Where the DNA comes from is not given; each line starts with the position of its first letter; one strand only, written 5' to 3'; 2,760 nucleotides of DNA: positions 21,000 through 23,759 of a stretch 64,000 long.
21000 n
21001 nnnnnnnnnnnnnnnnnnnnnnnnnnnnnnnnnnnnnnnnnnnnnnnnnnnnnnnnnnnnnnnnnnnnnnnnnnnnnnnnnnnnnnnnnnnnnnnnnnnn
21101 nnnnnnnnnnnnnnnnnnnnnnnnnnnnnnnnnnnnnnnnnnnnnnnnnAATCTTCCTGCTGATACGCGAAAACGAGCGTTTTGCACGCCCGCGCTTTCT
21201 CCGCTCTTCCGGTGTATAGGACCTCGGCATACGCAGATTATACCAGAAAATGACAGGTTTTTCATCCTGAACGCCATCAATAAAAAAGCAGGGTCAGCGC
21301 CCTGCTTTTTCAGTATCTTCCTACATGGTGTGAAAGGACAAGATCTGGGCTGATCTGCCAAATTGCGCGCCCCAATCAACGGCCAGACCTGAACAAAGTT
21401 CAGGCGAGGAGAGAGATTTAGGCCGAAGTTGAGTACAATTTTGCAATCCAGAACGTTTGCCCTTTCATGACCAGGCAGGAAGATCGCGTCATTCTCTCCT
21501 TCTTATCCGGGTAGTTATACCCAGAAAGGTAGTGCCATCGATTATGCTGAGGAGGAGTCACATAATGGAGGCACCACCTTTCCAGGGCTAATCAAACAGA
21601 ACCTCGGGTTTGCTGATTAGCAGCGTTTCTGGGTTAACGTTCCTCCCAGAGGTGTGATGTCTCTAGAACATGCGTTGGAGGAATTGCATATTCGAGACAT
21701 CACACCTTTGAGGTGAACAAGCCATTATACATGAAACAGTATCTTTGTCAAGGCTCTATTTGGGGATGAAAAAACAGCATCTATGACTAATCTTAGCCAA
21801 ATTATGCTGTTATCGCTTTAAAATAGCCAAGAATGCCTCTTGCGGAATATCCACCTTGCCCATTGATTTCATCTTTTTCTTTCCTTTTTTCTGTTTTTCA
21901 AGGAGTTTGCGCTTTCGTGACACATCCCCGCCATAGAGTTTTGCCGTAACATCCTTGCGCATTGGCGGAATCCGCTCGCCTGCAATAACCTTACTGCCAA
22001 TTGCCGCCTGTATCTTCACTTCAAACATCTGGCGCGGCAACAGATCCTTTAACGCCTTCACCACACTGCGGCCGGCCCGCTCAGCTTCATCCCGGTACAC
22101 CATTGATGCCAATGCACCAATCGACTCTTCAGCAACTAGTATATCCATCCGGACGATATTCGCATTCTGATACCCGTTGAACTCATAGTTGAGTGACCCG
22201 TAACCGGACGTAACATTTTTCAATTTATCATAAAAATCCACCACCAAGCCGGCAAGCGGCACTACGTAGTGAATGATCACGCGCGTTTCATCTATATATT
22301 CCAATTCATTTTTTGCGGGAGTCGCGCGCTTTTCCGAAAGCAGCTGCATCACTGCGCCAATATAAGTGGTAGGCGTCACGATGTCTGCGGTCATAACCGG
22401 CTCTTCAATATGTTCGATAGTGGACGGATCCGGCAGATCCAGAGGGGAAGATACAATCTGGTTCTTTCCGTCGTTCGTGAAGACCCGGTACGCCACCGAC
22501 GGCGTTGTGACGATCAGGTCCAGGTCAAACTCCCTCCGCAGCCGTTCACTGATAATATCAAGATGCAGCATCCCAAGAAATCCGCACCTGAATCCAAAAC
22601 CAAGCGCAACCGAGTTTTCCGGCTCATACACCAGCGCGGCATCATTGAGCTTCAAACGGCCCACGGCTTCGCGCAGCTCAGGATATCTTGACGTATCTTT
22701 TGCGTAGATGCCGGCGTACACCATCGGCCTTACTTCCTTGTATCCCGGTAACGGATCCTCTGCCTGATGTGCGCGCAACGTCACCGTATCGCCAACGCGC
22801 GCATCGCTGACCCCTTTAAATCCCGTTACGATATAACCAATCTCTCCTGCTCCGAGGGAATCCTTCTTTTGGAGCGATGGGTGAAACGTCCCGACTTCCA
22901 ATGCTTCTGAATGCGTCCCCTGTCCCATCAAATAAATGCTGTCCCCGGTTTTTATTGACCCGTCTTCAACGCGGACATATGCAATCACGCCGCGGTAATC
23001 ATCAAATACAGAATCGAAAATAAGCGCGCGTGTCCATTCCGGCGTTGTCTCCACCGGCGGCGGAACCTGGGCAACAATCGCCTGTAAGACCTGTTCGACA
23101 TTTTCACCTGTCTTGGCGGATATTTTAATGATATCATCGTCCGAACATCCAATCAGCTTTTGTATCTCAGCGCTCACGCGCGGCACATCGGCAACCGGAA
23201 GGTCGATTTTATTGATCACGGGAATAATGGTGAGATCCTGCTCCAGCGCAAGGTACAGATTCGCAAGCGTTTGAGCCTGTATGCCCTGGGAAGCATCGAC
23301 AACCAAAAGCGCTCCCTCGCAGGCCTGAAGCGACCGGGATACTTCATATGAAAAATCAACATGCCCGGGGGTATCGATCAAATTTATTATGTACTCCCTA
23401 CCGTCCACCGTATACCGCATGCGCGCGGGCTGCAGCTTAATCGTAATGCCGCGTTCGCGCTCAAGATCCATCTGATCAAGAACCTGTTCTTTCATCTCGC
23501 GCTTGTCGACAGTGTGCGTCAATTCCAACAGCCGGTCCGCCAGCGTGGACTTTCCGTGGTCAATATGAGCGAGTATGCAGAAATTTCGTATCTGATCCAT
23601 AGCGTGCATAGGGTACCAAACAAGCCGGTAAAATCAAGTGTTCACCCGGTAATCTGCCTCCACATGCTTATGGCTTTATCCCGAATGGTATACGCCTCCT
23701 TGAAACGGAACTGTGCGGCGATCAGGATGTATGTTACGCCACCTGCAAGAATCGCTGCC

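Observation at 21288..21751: Promoter-to-terminator noncoding unit of ~410 nt between lepA and ftsW: an unclassified structured RNA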

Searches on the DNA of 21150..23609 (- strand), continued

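Call 58: search_with_rna_model(model_id=R2, sources=[L001, L002, L003, L004, L005, L006, L007, L008, L009, L010, L011, L012, L013, L014, L015, L016, L017, L018, L019, L020, L021, L022, L023, L024, L025, L026, L027, L028, L029, L030, L031, L032, L033, L034, L035, L036, L037, L038, L039, L040, L041, L042, L043, L044, L045, L046, L047, L048, L049, L050, L051, L052, L053, L054, L055, L056, L057, L058, L059, L060, L061, L062, L063, L064, L065, L066, L067, L068, L069, L070, L071, L072, L073, L074, L075, L076, L077, L078, L079, L080], max_evalue=1)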
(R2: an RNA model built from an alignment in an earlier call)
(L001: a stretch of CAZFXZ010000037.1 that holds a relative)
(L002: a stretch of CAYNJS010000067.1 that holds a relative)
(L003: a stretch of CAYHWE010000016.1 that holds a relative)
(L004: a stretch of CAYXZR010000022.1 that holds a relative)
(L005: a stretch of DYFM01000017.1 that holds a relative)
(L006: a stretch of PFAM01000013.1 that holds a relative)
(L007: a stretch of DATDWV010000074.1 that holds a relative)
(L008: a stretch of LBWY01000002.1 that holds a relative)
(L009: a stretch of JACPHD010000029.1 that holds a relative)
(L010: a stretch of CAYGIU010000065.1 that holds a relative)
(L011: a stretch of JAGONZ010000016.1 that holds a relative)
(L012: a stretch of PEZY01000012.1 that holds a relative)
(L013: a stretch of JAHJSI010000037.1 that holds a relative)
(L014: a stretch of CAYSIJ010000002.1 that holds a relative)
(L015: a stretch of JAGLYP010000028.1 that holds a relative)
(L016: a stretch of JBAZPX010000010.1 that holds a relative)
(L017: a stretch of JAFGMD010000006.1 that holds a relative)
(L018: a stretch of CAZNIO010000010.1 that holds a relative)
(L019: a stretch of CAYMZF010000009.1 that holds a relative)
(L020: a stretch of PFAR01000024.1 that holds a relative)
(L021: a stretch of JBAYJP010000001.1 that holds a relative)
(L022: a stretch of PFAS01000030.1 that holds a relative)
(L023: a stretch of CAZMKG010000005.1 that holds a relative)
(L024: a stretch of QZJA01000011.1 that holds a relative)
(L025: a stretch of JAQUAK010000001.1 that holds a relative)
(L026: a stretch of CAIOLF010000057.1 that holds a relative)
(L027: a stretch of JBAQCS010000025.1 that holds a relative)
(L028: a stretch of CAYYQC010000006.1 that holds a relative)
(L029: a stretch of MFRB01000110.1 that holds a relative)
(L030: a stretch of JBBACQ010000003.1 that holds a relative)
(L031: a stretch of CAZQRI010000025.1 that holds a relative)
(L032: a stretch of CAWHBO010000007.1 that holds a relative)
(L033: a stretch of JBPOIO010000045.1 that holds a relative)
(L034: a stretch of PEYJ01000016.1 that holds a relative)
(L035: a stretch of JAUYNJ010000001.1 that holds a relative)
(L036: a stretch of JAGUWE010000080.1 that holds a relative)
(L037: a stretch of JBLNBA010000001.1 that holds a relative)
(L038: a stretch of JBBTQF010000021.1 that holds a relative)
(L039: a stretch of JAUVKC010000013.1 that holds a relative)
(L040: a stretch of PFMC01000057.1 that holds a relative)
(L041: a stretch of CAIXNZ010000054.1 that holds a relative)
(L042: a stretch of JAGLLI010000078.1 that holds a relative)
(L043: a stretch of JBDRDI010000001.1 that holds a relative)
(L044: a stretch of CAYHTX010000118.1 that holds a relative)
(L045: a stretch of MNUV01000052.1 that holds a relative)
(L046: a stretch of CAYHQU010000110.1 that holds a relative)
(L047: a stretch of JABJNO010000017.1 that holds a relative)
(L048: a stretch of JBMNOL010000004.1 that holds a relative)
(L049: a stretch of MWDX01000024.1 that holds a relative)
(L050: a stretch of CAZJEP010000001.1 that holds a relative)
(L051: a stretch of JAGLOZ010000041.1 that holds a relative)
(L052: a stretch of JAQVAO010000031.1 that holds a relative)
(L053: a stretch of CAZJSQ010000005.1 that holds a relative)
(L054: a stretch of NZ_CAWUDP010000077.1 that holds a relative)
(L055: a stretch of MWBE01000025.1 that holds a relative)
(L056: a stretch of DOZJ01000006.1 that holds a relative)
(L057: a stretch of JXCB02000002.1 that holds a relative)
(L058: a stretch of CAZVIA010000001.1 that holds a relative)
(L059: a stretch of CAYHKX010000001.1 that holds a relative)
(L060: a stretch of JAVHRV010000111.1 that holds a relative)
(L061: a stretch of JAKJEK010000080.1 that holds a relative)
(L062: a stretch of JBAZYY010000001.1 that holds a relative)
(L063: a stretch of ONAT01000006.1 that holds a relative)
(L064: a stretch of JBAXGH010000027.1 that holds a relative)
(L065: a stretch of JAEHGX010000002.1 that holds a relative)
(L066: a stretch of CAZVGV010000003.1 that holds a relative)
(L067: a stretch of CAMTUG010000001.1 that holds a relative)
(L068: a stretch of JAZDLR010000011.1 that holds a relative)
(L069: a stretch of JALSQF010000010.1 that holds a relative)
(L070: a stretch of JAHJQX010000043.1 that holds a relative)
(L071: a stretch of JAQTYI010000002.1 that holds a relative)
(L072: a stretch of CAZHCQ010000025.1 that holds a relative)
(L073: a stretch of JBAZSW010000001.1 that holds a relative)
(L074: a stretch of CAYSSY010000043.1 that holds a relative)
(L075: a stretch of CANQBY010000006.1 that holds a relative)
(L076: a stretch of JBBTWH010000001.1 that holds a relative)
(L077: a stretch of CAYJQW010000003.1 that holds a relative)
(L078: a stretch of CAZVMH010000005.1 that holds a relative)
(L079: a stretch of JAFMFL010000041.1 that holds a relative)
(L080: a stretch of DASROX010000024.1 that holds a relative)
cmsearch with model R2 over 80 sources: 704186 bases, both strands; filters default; matches with E-value up to 1: 10.
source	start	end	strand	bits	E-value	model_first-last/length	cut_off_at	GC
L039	3275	3348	-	23.4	0.00025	1-201/201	no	0.24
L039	3237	3310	+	20.5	0.0017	1-201/201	no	0.27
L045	1845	2000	-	16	0.031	1-201/201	no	0.31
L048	8121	8175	+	14.2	0.1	1-201/201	no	0.24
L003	7991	8049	-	12.3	0.35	70-130/201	no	0.39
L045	8075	8146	-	12.3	0.36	1-201/201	no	0.24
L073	6507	6577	-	12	0.42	1-201/201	no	0.34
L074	5870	5950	-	11.5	0.57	1-201/201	no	0.25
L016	6031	6107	-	11.3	0.66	1-201/201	no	0.35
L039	911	991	+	10.8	0.92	1-201/201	no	0.31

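Call 59: search_with_rna_model(model_id=R2, sources=[window, L081, L084, L085, L092, L114], max_evalue=1e-20, make_alignment=true)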
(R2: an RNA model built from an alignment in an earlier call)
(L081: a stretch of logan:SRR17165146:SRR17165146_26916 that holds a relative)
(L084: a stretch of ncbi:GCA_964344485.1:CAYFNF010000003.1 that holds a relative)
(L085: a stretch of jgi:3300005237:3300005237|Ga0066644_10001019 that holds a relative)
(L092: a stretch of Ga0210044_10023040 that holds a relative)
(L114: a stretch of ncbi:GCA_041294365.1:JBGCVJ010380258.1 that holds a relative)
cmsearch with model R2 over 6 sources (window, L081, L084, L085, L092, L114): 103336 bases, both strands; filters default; matches with E-value up to 1e-20: 6.
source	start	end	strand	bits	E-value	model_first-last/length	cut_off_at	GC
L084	5207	5418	+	179.5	3.6e-49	1-201/201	no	0.42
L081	6134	6345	+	169.8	2e-46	1-201/201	no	0.5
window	21278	21487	-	165.4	3.5e-45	1-201/201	no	0.49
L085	5629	5826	+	164.1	8.2e-45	1-201/201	no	0.45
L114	5090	5283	+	151.3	3.2e-41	1-201/201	no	0.48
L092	3158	3351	-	149.3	1.2e-40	1-201/201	no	0.42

Alignment A5: 6 matches aligned to the model, 217 columns, each read 5' to 3' on its own strand. Consensus structure (alignment columns), stored with it:
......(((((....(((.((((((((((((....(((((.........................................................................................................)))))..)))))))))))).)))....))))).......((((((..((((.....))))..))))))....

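Call 72: search_with_rna_model(model_id=R1, sources=[L117, L118, L119, L120, L121, L122, L123, L090, L091, L093, L094, L096, L097, L099, L100, L101, L102, L104, L106, L108, L109, L110], max_evalue=0.1)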
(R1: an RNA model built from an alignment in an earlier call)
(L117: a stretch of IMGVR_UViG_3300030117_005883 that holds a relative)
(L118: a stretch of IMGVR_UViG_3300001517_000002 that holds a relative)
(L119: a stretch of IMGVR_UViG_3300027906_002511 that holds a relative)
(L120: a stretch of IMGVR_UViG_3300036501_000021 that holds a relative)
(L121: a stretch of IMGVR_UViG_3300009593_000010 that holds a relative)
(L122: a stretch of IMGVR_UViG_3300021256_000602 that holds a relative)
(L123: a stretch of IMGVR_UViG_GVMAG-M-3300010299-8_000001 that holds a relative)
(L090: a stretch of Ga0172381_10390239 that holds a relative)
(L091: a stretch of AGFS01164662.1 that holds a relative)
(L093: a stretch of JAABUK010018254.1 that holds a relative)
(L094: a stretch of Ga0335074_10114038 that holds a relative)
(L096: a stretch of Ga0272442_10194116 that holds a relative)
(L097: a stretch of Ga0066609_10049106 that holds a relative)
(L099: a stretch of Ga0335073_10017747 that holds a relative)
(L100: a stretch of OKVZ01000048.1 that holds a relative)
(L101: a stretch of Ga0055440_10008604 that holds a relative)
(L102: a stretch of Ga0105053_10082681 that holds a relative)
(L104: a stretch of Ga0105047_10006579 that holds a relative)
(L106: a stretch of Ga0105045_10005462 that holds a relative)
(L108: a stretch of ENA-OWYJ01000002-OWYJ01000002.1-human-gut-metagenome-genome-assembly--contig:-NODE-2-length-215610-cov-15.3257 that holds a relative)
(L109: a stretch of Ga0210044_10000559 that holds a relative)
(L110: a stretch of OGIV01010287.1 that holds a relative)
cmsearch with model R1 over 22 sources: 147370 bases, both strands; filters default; matches with E-value up to 0.1: 4.
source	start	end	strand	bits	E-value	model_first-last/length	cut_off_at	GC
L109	1472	1549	-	81.3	9.4e-21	1-78/78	no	0.47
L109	1596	1672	-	73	2.5e-18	1-78/78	no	0.47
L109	1596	1672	+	29.9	8.2e-06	1-78/78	no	0.47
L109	1472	1549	+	24.7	0.00028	1-78/78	no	0.47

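Call 73: search_with_rna_model(model_id=R2, sources=[L117, L118, L119, L120, L121, L122, L123, L109], max_evalue=0.1)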
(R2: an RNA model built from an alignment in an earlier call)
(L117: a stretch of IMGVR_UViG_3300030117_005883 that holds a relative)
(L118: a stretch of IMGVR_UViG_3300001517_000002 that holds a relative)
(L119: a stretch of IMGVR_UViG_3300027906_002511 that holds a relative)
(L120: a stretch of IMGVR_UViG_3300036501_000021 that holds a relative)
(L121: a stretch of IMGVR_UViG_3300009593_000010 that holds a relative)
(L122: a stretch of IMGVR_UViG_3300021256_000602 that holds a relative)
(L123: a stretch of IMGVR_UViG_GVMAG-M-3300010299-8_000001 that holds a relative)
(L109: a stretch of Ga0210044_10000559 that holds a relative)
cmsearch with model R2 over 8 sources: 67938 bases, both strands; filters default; matches with E-value up to 0.1: 6.
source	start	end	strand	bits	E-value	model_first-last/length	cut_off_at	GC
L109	810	1007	-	164.1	5.4e-45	1-201/201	no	0.45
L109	840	1013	+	24.4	1.3e-05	1-201/201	no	0.47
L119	982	1070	-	16.5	0.0023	32-137/201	no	0.38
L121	13973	14061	-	16.5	0.0023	32-137/201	no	0.38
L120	3202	3270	+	12.3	0.033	64-130/201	no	0.41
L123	55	123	+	11.4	0.062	65-130/201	no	0.45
